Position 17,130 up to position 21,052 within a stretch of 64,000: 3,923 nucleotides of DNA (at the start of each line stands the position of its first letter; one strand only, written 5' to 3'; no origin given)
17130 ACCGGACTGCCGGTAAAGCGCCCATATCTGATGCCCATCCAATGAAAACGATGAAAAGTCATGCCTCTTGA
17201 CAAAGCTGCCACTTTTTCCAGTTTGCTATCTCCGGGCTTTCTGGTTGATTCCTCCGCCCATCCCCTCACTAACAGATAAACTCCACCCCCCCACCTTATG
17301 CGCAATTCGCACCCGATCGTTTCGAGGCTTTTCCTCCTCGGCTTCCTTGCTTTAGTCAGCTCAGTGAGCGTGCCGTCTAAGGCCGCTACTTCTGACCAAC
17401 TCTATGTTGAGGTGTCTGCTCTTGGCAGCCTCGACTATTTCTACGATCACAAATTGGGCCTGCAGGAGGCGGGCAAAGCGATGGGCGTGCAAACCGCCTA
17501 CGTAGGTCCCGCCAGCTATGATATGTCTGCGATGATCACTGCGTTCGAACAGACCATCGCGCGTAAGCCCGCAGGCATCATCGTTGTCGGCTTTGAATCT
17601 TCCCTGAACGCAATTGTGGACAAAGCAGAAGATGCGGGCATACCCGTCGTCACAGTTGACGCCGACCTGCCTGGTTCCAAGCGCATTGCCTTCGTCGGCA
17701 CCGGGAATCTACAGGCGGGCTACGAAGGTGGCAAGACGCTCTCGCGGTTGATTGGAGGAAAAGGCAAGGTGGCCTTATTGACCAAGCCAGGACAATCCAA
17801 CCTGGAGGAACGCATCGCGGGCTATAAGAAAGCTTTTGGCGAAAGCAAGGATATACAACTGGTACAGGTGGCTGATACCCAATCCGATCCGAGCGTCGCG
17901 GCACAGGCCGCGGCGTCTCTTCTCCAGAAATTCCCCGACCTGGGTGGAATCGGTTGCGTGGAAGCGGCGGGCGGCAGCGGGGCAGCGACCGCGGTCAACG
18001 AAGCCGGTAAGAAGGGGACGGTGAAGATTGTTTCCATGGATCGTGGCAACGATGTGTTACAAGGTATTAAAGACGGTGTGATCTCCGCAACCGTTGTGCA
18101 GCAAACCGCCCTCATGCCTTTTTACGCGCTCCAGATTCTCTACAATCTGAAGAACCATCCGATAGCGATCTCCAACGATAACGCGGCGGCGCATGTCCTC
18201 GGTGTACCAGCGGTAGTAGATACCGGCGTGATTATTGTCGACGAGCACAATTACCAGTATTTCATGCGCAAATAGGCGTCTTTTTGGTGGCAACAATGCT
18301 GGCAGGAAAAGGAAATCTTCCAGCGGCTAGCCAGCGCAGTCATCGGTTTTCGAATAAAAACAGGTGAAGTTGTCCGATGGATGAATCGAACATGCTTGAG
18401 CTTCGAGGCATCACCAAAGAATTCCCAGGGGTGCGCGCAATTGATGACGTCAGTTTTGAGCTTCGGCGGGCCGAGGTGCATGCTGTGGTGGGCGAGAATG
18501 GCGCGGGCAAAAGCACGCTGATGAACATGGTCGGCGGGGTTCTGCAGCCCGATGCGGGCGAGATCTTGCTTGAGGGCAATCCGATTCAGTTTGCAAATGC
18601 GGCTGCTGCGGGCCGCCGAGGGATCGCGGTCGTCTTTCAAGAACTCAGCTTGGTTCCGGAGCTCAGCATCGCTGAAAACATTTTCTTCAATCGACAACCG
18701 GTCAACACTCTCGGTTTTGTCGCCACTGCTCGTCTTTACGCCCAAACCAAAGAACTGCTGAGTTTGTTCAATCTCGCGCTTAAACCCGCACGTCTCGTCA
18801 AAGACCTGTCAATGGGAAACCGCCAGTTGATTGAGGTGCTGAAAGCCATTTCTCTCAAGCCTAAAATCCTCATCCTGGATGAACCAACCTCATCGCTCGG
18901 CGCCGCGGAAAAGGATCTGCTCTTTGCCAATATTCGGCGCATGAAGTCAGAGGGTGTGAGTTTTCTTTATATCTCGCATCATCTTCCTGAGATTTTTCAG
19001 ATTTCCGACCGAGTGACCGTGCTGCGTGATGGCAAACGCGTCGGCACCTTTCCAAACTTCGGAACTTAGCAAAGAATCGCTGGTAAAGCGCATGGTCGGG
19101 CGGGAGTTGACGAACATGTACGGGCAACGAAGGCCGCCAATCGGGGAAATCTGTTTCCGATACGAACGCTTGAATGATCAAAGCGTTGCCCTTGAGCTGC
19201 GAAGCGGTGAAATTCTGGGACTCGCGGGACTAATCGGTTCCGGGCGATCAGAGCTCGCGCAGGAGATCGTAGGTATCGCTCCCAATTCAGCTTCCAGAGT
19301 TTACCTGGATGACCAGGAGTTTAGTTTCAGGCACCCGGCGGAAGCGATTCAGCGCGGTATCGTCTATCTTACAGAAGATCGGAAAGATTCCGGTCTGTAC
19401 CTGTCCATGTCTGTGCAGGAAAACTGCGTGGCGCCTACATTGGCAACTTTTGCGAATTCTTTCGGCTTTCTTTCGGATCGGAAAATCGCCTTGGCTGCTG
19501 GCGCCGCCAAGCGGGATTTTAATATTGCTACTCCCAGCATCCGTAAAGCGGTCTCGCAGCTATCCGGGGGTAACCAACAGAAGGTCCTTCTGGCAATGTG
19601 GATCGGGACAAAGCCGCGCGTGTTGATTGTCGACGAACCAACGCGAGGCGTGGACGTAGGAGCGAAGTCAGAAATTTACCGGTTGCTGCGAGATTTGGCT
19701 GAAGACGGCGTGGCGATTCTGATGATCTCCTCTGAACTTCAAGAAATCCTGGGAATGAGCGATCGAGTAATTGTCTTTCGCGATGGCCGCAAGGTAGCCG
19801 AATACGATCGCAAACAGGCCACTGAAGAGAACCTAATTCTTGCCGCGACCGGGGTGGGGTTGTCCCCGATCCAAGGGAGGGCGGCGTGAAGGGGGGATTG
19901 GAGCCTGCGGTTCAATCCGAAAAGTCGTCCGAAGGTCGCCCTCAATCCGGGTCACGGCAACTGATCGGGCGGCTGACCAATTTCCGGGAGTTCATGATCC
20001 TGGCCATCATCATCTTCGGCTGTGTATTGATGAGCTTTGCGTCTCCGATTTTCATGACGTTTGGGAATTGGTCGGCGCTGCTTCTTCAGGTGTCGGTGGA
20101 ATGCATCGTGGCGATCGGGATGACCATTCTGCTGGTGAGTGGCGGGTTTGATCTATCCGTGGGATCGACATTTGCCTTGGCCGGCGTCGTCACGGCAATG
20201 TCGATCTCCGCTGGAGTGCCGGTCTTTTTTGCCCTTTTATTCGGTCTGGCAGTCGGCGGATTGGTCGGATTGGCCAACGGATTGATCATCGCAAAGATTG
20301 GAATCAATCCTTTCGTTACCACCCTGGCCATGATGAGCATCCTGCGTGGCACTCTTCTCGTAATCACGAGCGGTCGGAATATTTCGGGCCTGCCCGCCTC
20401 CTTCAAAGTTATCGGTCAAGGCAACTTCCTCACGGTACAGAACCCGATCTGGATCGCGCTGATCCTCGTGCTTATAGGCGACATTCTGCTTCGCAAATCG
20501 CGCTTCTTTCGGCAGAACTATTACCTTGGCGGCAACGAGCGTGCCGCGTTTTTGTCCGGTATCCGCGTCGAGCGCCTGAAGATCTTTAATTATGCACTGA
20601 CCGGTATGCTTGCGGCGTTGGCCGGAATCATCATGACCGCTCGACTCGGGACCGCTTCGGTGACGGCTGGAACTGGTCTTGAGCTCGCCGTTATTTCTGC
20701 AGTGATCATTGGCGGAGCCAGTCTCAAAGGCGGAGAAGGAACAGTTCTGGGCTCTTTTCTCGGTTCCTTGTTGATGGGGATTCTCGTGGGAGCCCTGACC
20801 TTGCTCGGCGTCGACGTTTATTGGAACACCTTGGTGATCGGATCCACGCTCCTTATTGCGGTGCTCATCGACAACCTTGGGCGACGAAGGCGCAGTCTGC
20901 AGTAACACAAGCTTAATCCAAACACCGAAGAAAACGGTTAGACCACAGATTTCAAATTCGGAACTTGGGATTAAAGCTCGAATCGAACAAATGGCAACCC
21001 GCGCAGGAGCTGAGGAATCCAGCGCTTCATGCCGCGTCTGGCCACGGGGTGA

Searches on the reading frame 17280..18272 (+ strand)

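Call 21: search_protein_families(library=pfam, proteins=[window:17280-18272:+], max_evalue=0.001)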
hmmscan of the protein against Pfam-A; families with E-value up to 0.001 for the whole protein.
window:17280-18272:+ (331 aa): 2 families
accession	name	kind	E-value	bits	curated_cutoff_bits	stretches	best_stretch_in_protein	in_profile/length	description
PF13407.12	Peripla_BP_4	-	2.1e-53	181.9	35.1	1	54-290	13-253/258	Periplasmic binding protein domain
PF00532.27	Peripla_BP_1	-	1.6e-16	61.1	22.2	1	53-275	15-236/281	Periplasmic binding proteins and sugar binding domain of LacI family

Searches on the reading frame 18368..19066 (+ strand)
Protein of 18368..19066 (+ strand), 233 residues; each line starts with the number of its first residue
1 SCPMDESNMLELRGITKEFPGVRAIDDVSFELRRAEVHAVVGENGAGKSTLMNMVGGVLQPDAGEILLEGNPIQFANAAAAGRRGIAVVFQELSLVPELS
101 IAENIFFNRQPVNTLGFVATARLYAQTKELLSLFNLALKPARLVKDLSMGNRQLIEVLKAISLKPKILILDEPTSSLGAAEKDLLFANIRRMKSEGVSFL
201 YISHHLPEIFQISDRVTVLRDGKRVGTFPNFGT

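Call 22: search_protein_families(library=pfam, proteins=[window:18368-19066:+], max_evalue=0.001)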
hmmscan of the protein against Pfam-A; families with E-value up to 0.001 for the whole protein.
window:18368-19066:+ (233 aa): 3 families
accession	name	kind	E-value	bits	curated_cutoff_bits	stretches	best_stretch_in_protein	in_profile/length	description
PF00005.33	ABC_tran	-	9.5e-33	114.1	25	1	26-175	2-137/137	ABC transporter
PF13304.12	AAA_21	-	9.5e-07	29.6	27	0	146-177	237-271/304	AAA domain, putative AbiEii toxin, Type IV TA system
PF13555.12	AAA_29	-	5.6e-05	23.3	27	1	26-62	13-49/61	P-loop containing region of AAA domain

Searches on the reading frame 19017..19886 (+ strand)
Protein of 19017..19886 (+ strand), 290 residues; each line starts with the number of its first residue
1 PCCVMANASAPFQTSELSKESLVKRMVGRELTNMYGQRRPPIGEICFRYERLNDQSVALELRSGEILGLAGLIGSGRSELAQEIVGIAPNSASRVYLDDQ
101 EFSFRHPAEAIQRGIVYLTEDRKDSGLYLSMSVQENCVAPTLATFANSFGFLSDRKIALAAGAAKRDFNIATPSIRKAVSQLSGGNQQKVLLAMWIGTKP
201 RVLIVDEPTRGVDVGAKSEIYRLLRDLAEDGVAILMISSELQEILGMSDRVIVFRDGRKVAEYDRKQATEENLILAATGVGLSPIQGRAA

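Call 22: search_protein_families(library=pfam, proteins=[window:19017-19886:+], max_evalue=0.001)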
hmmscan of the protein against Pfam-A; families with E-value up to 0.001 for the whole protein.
window:19017-19886:+ (290 aa): 2 families
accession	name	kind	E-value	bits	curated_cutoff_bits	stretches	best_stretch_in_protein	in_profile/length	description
PF00005.33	ABC_tran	-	2e-18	67.8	25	1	56-209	3-136/137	ABC transporter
PF13304.12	AAA_21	-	0.00017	22.2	27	1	180-236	236-295/304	AAA domain, putative AbiEii toxin, Type IV TA system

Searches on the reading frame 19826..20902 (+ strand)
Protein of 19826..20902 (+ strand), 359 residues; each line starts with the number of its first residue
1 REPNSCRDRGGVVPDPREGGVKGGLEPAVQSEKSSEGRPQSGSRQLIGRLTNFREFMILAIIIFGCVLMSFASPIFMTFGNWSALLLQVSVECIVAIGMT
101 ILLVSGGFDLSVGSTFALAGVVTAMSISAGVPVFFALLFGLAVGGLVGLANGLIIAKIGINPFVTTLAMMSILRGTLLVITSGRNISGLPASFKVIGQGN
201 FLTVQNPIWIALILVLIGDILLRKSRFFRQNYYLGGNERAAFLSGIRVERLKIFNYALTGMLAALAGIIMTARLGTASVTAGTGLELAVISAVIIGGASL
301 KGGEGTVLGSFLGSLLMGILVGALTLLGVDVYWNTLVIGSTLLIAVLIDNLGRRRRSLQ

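Call 22: search_protein_families(library=pfam, proteins=[window:19826-20902:+], max_evalue=0.001)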
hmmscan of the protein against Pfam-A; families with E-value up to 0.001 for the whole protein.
window:19826-20902:+ (359 aa): 1 family
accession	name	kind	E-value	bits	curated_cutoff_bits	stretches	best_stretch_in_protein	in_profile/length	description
PF02653.21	BPD_transp_2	-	4e-40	138.1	26.8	1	84-346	4-269/269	Branched-chain amino acid transport system / permease component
